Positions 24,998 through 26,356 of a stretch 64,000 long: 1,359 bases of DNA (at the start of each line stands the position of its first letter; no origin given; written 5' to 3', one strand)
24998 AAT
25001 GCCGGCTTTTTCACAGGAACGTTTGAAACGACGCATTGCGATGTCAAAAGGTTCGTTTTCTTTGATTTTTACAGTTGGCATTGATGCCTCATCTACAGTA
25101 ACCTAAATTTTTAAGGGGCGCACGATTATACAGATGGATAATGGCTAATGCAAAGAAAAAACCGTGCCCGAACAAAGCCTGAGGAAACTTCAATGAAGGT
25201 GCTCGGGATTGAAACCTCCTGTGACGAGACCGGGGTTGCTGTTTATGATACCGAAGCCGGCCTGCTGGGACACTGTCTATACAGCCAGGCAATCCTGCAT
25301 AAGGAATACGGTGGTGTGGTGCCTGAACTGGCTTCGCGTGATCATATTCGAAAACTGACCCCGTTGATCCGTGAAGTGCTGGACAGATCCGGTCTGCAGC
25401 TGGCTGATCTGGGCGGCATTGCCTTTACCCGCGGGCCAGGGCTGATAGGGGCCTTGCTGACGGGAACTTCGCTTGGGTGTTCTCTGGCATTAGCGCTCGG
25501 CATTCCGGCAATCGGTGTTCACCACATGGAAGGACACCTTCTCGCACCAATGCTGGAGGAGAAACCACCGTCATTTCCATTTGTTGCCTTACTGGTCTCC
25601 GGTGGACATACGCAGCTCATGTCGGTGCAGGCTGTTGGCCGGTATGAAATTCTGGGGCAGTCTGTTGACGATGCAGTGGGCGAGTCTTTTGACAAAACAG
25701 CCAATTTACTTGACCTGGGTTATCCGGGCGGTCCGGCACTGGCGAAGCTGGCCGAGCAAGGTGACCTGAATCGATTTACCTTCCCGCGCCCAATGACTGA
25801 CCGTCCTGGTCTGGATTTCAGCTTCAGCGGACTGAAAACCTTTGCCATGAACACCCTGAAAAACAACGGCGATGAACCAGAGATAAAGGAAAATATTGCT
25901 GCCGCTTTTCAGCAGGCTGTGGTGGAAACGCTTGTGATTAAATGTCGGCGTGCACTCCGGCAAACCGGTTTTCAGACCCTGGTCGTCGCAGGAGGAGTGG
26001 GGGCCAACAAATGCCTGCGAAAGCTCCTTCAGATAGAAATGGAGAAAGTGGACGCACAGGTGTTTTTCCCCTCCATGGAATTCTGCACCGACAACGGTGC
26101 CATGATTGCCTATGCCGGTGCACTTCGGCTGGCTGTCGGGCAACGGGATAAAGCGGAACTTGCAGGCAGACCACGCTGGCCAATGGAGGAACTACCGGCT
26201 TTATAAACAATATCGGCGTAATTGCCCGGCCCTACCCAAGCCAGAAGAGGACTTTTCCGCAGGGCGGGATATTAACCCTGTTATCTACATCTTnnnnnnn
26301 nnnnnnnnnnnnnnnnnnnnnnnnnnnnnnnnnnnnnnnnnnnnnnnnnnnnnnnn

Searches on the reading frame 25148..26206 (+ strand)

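Call 77: search_protein_families(library=pfam, proteins=[window:25148-26206:+], max_evalue=0.1)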
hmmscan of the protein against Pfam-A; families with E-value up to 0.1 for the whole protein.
window:25148-26206:+ (352 aa): 5 families
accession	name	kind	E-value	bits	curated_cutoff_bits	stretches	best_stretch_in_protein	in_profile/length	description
PF00814.31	TsaD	-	1.3e-95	320.6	24.8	1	39-322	2-264/264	tRNA N6-adenosine threonylcarbamoyltransferase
PF22521.2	HypF_C_2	-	2.1e-08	34.7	27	1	242-317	161-236/241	Carbamoyltransferase, Kae1-like Domain, second subdomain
PF02543.21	Carbam_trans_N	-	0.00015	21.7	24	1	234-290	261-316/346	Carbamoyltransferase N-terminus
PF17042.10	NBD_C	-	0.061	14.3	28.3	0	245-305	81-138/168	Nucleotide-binding C-terminal domain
PF08751.17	TrwC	-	0.079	13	25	1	184-263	70-114/286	TrwC relaxase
